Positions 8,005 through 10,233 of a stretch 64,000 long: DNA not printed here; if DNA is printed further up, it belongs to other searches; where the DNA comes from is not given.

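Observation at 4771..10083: Copper-handling locus: cupredoxin-like gene, CopA/CopZ with an MHC motif variant, and a convergent CcdA/DsbD–(YtkA/FixH-like)2 fusion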

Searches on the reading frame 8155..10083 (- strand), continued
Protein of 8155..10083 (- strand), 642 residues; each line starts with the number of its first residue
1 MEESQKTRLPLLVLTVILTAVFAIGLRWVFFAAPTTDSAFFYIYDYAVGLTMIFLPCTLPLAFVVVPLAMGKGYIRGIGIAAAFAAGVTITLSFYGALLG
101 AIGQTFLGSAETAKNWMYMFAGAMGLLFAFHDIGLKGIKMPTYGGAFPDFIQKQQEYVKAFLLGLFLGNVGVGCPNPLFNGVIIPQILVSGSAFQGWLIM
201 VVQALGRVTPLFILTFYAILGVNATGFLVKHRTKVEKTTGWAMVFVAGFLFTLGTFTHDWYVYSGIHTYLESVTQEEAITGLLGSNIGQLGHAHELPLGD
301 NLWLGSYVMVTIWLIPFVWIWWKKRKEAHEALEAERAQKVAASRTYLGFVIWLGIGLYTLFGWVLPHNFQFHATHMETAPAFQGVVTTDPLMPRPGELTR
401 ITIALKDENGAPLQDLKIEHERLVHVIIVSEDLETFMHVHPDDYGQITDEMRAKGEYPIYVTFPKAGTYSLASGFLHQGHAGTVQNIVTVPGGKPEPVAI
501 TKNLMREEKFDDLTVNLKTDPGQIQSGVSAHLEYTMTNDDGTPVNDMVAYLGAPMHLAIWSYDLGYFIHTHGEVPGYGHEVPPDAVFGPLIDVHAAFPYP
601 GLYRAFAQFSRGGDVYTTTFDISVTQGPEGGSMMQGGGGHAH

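Call 12: find_encoding_contigs(protein=P0020, flank=7000, max_places=1)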
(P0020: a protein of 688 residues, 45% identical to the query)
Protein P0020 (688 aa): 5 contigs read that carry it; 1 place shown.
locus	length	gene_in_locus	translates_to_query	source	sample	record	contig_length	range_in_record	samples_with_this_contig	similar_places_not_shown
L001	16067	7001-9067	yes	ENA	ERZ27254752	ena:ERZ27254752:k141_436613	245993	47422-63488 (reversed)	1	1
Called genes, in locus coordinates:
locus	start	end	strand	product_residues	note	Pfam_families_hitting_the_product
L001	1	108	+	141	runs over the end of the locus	PF00472:RF-1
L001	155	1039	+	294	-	PF01161:PBP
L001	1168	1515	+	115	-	-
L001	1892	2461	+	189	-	PF09335:VTT_dom (weak)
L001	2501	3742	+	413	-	PF03600:CitMHS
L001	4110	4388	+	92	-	-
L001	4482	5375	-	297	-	PF25145:NfeD1b_N (weak), PF01343:Peptidase_S49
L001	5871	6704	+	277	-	PF01149:Fapy_DNA_glyco, PF06831:H2TH, PF06827:zf-FPG_IleRS (weak)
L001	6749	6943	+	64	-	-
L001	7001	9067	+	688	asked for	PF02683:DsbD_TM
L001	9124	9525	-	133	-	PF00403:HMA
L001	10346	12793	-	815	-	PF00403:HMA, PF00122:E1-E2_ATPase, PF00702:Hydrolase, PF08282:Hydrolase_3 (faint)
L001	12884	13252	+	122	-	PF13473:Cupredoxin_1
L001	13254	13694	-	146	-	PF07291:MauE, PF07681:DoxX (weak)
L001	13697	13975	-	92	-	PF13192:Thioredoxin_3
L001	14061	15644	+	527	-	PF00512:HisKA, PF02518:HATPase_c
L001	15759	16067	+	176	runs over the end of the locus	PF03061:4HBT (weak)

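Call 13: find_encoding_contigs(protein=P0058, flank=7000, max_places=1)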
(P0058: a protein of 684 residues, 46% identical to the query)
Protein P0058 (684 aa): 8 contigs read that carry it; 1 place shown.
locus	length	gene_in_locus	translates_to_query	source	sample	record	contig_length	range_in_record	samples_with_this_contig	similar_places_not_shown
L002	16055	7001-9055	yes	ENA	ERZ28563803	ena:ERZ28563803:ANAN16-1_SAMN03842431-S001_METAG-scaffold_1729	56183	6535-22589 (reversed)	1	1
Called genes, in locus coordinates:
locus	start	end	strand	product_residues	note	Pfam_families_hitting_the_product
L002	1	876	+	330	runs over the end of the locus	-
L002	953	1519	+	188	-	-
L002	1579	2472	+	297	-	PF07681:DoxX, PF13473:Cupredoxin_1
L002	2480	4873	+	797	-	PF00403:HMA, PF00122:E1-E2_ATPase, PF00702:Hydrolase, PF08282:Hydrolase_3 (faint)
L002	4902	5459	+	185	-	-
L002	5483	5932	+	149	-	PF00293:NUDIX, PF14815:NUDIX_4 (weak)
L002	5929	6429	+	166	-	-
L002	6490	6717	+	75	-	PF00403:HMA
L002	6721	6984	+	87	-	-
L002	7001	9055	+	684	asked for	-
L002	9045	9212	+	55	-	-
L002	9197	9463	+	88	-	PF13192:Thioredoxin_3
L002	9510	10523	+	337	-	PF00953:Glycos_transf_4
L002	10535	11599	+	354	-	PF01098:FTSW_RODA_SPOVE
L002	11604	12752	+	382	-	PF03033:Glyco_transf_28, PF04101:Glyco_tran_28_C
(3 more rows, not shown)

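Call 14: find_encoding_contigs(protein=P0082, flank=7000, max_places=1)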
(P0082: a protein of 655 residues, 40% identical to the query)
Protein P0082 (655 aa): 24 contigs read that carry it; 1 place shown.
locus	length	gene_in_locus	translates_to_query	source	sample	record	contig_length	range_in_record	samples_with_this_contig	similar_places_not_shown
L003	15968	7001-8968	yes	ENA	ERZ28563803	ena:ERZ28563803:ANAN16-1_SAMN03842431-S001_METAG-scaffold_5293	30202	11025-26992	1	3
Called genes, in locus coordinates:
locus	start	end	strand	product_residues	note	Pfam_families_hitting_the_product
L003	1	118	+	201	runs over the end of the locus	PF02245:Pur_DNA_glyco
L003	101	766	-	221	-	PF01471:PG_binding_1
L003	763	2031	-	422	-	PF21269:TreT_GT1, PF00534:Glycos_transf_1, PF13692:Glyco_trans_1_4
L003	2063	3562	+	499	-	PF08323:Glyco_transf_5, PF13579:Glyco_trans_4_4 (faint), PF00534:Glycos_transf_1, PF13692:Glyco_trans_1_4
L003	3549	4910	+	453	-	PF03065:Glyco_hydro_57, PF02151:UVR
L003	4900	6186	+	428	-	PF08323:Glyco_transf_5, PF13439:Glyco_transf_4, PF13579:Glyco_trans_4_4, PF00534:Glycos_transf_1, PF13692:Glyco_trans_1_4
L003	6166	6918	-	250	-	-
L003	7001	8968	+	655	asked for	PF02683:DsbD_TM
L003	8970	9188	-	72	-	PF00403:HMA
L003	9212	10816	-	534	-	PF05048:NosD (weak), PF13229:Beta_helix, PF05048:NosD, PF13229:Beta_helix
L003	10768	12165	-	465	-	-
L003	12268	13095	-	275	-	PF02498:Bro-N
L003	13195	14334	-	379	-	PF13173:AAA_14, PF13635:DUF4143, PF08279:HTH_11 (weak)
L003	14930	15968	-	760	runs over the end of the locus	PF00403:HMA, PF00122:E1-E2_ATPase, PF00702:Hydrolase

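Call 21: predict_structure(alignment_id=A1)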
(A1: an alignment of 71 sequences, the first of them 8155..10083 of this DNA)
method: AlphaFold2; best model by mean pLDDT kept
length: 642 residues; sequences in the alignment: 71
mean_pLDDT: 86.6   pTM: 0.63
mean pLDDT of the five models: 86.6, 85.9, 85.1, 84.4, 83.9
residues with pLDDT >= 90: 373; 70-90: 198; 50-70: 50; < 50: 21
segments of 3 or more residues with pLDDT < 50: 143-147, 375-377, 631-642
pLDDT, mean of each block of 10 residues (from residue 1): 76 96 91 80 92 78 84 89 94 89 71 84 86 69 51 77 83 70 83 93 94 91 68 77 90 92 89 78 65 69 96 95 95 95 97 98 92 58 93 96 95 93 96 97 96 97 96 92 93 83 92 97 91 97 97 96 93 88 93 92 97 96 86 40 26
secondary structure, 60 per line:
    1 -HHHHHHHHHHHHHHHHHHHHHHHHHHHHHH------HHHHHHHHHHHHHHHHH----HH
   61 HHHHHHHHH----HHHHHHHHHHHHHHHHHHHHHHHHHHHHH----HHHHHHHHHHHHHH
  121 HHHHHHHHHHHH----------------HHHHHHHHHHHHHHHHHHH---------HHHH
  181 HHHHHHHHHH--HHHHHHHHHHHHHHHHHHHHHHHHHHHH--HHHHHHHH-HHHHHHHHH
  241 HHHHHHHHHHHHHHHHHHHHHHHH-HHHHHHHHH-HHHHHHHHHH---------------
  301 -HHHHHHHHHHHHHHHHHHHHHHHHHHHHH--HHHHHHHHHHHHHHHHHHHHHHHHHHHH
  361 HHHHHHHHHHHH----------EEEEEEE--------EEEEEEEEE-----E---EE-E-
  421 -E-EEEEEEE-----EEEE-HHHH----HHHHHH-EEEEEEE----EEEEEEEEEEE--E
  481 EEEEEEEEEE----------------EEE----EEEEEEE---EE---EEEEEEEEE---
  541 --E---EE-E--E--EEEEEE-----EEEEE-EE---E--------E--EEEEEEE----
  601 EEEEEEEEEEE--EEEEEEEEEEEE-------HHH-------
elements in order: H2-31 H38-54 H59-69 H74-102 H107-132 H149-167 H177-190 H193-220 H223-230 H232-264 H266-274 H276-285 H302-330 H333-372 E383-389 E398-406 E424-430 E436-439 H441-444 H449-454 E456-462 E467-477 E480-490 E507-509 E514-520 E529-537 E556-561 E567-571 E590-596 E601-611 E614-625
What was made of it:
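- On YtkA-like (CtaK): The outside location is inferred from topology (call 21).
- The positive-inside rule applied to the AF2 helices puts the His patch and the beta-domains outside the cell (call 21; the sidedness is my inference).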

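Call 25: fold_search(model_id=the predicted structure, library=pdb)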
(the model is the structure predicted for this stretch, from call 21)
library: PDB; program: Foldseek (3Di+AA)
matches with E <= 10: 1053; with E <= 0.001: 56
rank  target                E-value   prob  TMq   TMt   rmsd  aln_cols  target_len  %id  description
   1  6fg9_B                3.9e-05  1.00  0.12  0.09  17.4       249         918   13  Mouse SORCS2 ectodomain (sortilin related VPS10 domain containing receptor 2) (released 2018-08-01)
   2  3sbw_C                4.0e-05  1.00  0.12  0.31  20.1       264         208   11  Crystal structure of the complex between the extracellular domains of mouse PD-1 mutant and human PD-L1 (released 2011-07-13)
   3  4e9l                  6.3e-05  1.00  0.11  0.21  19.8       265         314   13  FdeC, a Novel Broadly Conserved Escherichia coli Adhesin Eliciting Protection against Urinary Tract Infections (released 2012-04-25)
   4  6ffy_A                6.6e-05  1.00  0.11  0.08  17.1       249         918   13  Structure of the mouse SorCS2-NGF complex (released 2018-08-01)
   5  6fg9_A                7.2e-05  1.00  0.12  0.09  17.5       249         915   13  Mouse SORCS2 ectodomain (sortilin related VPS10 domain containing receptor 2) (released 2018-08-01)
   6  5f0j_B                9.7e-05  1.00  0.13  0.23  20.5       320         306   11  Structure of retromer VPS26-VPS35 subunits bound to SNX3 (released 2016-12-07)
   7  9qk2_F                1.1e-04  1.00  0.12  0.12  19.5       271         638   11  Structure of the Complement classical and lectin pathway C3 convertase in complex with substrate C3 (released 2025-12-24)
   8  5jpm_A                1.3e-04  1.00  0.12  0.12  17.6       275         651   11  Structure of the complex of human complement C4 with MASP-2 rebuilt using iMDFF (released 2016-08-10)
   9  8cem_F                1.7e-04  1.00  0.14  0.14  17.4       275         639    9  Structure of bovine native C3, re-refinement (released 2023-04-05)
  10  7b2m_A                1.7e-04  1.00  0.12  0.12  18.5       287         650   11  Cryo-EM structure of complement C4b in complex with nanobody E3 (released 2022-03-02)
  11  3bik_A                2.0e-04  1.00  0.11  0.28  20.2       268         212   12  Crystal Structure of the PD-1/PD-L1 Complex (released 2008-02-26)
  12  5ldy_B                2.1e-04  1.00  0.12  0.22  18.4       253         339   15  Structure of Yersinia pseudotuberculosis InvD (released 2017-06-14)
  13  8s80_A                2.1e-04  1.00  0.11  0.27  19.5       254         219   10  Domains 4 and 5 of Sap S-layer protein from Bacillus anthracis (released 2024-11-20)
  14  3fn3_A                2.1e-04  1.00  0.11  0.27  19.9       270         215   11  Dimeric Structure of PD-L1 (released 2009-12-29)
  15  8cml_E                2.6e-04  1.00  0.13  0.13  18.2       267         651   10  Cryo-EM structure of complement C5 in complex with nanobodies UNbC5-1 and UNbC5-2 (released 2023-09-27)
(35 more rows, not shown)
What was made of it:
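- Tried and rejected: Foldseek of the full-length model against PDB (call 25).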

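Call 27: search_protein_families(library=pfam, alignment_id=A1, max_evalue=0.01)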
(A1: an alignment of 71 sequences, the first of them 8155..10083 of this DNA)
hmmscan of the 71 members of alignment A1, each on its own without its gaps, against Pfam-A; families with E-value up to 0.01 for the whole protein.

A. member 1, window:8155-10083:- (642 aa): 2 families
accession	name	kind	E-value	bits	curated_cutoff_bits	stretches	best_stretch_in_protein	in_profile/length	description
PF13386.12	DsbD_2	-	0.00019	21.8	24.9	1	93-245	47-195/199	Cytochrome C biogenesis protein transmembrane region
PF13115.11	YtkA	-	0.00031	21.8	25.9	0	451-471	63-82/85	YtkA-like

B. families by the number of members that match (of 71 scanned): 11 families
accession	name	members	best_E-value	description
PF02683.22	DsbD_TM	59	2.6e-13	Cytochrome C biogenesis protein transmembrane domain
PF13386.12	DsbD_2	18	1.1e-05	Cytochrome C biogenesis protein transmembrane region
PF13115.11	YtkA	13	3.2e-07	YtkA-like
PF00122.25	E1-E2_ATPase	3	0.00056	E1-E2 ATPase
PF13567.11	DUF4131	3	0.00085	Domain of unknown function (DUF4131)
PF13721.11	SecD-TM1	1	0.00088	SecD export protein N-terminal TM region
PF00630.25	Filamin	1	0.0014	Filamin/ABP280 repeat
PF20520.3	Ac45-VOA1_TM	1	0.0015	V0 complex accessory subunit Ac45/VOA1 transmembrane domain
PF13301.11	DUF4079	1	0.0029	Protein of unknown function (DUF4079)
PF13099.11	DUF3944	1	0.0086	Domain of unknown function (DUF3944)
PF09134.16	Invasin_D3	1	0.0095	Invasin, domain 3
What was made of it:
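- On CcdA/DsbD (Pfam PF02683 DsbD_TM / PF13386 DsbD_2): However, 59 of 71 homologues match PF02683, best E 2.6e-13 (call 27).
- On YtkA-like (Pfam PF13115; CtaK): 13 of 71 homologues match, best E 3e-7 (call 27).
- Checked: The assignment rests on its family (call 27).
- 13 of 71 members hit the Pfam YtkA model, best E 3e-7 (call 27). Most family members match the redox family PF02683 better than DsbD_2: 59 against 18 of 71 (call 27).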

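Call 33: search_protein_families(library=pfam, proteins=[P0085, P0089, P0102, P0109, P0095, P0111, P0093, P0103, P0117], max_evalue=0.01)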
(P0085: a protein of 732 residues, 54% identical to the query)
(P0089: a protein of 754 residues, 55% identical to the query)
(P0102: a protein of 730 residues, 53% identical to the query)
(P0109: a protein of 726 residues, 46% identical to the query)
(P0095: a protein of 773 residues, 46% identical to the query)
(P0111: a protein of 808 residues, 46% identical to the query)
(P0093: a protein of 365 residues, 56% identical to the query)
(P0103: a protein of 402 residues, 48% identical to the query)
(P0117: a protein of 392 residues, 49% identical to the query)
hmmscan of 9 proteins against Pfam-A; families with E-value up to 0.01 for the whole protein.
P0085 (732 aa): 6 families
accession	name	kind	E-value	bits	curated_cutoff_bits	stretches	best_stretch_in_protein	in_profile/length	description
PF07732.21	Cu-oxidase_3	-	3.2e-39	134.1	21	2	456-571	6-118/119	Multicopper oxidase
PF07731.20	Cu-oxidase_2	-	4.9e-32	111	20.4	1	614-724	16-134/137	Multicopper oxidase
PF00394.28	Cu-oxidase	-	5.2e-18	66.1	21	1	606-711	32-136/157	Multicopper oxidase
PF02683.22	DsbD_TM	-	1.3e-07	31.6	27.1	1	55-227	9-184/219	Cytochrome C biogenesis protein transmembrane domain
PF13386.12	DsbD_2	-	0.00021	21.7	24.9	1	102-230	47-176/199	Cytochrome C biogenesis protein transmembrane region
PF13473.12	Cupredoxin_1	-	0.0041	17.6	27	0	633-709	36-94/104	Cupredoxin-like domain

P0089 (754 aa): 7 families
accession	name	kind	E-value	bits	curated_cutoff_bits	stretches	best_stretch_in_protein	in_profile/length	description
PF07732.21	Cu-oxidase_3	-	5.3e-39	133.4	21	2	477-586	11-117/119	Multicopper oxidase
PF07731.20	Cu-oxidase_2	-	1.6e-31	109.3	20.4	2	631-736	23-134/137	Multicopper oxidase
PF00394.28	Cu-oxidase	-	1.9e-16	61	21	1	620-727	26-145/157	Multicopper oxidase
PF02683.22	DsbD_TM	-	2.3e-07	30.8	27.1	1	66-237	9-183/219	Cytochrome C biogenesis protein transmembrane domain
PF13386.12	DsbD_2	-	0.001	19.4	24.9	1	113-241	47-176/199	Cytochrome C biogenesis protein transmembrane region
PF13473.12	Cupredoxin_1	-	0.0019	18.6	27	0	639-732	32-104/104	Cupredoxin-like domain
PF00127.26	Copper-bind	-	0.0055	17.5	21.2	0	663-734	26-97/99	Copper binding proteins, plastocyanin/azurin family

P0102 (730 aa): 6 families
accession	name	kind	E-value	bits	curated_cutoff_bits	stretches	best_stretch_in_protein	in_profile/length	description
PF07732.21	Cu-oxidase_3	-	1.1e-35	122.7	21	1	467-582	6-118/119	Multicopper oxidase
PF07731.20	Cu-oxidase_2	-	6.6e-30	104.1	20.4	1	626-728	21-132/137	Multicopper oxidase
PF00394.28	Cu-oxidase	-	7.3e-18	65.6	21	1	613-718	25-137/157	Multicopper oxidase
PF02683.22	DsbD_TM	-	2.1e-06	27.7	27.1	1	62-233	9-183/219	Cytochrome C biogenesis protein transmembrane domain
PF13473.12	Cupredoxin_1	-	6.6e-05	23.3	27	0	638-726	35-104/104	Cupredoxin-like domain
PF13386.12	DsbD_2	-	0.00056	20.3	24.9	1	111-236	49-175/199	Cytochrome C biogenesis protein transmembrane region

P0109 (726 aa): 4 families
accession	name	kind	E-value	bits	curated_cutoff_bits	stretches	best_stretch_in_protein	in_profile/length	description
PF07732.21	Cu-oxidase_3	-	2.2e-11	44.3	21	1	437-566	7-118/119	Multicopper oxidase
PF07731.20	Cu-oxidase_2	-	1.8e-10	41.2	20.4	1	456-565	32-136/137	Multicopper oxidase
PF02683.22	DsbD_TM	-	3.5e-07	30.2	27.1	1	56-227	9-183/219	Cytochrome C biogenesis protein transmembrane domain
PF00127.26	Copper-bind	-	0.004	18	21.2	0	459-563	19-99/99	Copper binding proteins, plastocyanin/azurin family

P0095 (773 aa): 1 family
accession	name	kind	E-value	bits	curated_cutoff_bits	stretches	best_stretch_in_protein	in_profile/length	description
PF02683.22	DsbD_TM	-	1.1e-07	31.9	27.1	1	52-257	7-210/219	Cytochrome C biogenesis protein transmembrane domain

P0111 (808 aa): 1 family
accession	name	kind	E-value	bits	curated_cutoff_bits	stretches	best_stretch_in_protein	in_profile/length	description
PF02683.22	DsbD_TM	-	1.2e-08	35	27.1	1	50-226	7-183/219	Cytochrome C biogenesis protein transmembrane domain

P0093 (365 aa): 1 family
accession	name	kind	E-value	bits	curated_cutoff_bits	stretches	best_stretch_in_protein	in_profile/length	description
PF02683.22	DsbD_TM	-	1.9e-08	34.3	27.1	1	66-245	7-189/219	Cytochrome C biogenesis protein transmembrane domain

P0103 (402 aa): 2 families
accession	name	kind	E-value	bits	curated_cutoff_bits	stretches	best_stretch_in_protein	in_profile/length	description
PF02683.22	DsbD_TM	-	7.6e-11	42.2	27.1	1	50-221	9-183/219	Cytochrome C biogenesis protein transmembrane domain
PF13386.12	DsbD_2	-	0.00083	19.7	24.9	1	97-222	47-173/199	Cytochrome C biogenesis protein transmembrane region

P0117 (392 aa): 0 families

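Call 45: search_solved_structures(query=P0109, max_evalue=0.001)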
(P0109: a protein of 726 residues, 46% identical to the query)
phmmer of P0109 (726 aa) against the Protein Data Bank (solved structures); distinct sequences matched with E-value up to 0.001: 134 (the best 60 are shown).
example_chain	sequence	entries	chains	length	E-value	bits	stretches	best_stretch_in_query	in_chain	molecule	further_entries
1kbv_A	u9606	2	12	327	2.1e-92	313.7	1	404-723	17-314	Major outer membrane protein PAN 1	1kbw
2zoo_A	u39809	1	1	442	1.1e-91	311.3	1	414-725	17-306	Probable nitrite reductase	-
5tb7_A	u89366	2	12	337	2.4e-91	310.1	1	404-723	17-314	Nitrite reductase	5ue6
2dv6_A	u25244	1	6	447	1.3e-90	307.7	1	406-720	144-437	Nitrite reductase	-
6the_A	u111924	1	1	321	1.5e-90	307.6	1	405-725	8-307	Copper-containing nitrite reductase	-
6tfd_A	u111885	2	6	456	3.4e-89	303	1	400-719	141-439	Copper-containing nitrite reductase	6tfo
6qpt_A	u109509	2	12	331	2.6e-85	290.2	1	414-725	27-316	Copper-containing nitrite reductase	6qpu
3zbm_A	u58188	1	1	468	4.5e-85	289.4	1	414-725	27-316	COPPER-CONTAINING NITRITE REDUCTASE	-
9fui_A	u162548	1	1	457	4.7e-85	289.4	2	500-725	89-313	Copper-containing nitrite reductase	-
9fom_A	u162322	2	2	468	5.1e-85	289.3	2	500-725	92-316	Copper-containing nitrite reductase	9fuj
2yqb_A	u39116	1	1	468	9.3e-85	288.4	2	499-725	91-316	COPPER-CONTAINING NITRITE REDUCTASE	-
9fuh_A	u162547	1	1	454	9.7e-85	288.3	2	500-725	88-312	Copper-containing nitrite reductase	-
6qq1_A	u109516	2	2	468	1.1e-84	288.2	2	500-725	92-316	Copper-containing nitrite reductase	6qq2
7qq2_A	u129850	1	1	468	1.1e-84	288.2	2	500-725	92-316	Copper-containing nitrite reductase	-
3ziy_A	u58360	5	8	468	1.1e-84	288.2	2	500-725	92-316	COPPER-CONTAINING NITRITE REDUCTASE | Nitrite reductase, copper-containing | Nitrite reductase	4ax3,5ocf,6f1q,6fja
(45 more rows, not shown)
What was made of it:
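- The extra domains fused to NirK in solved structures that matched P0109 (call 45) are cupredoxin or cytochrome c.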
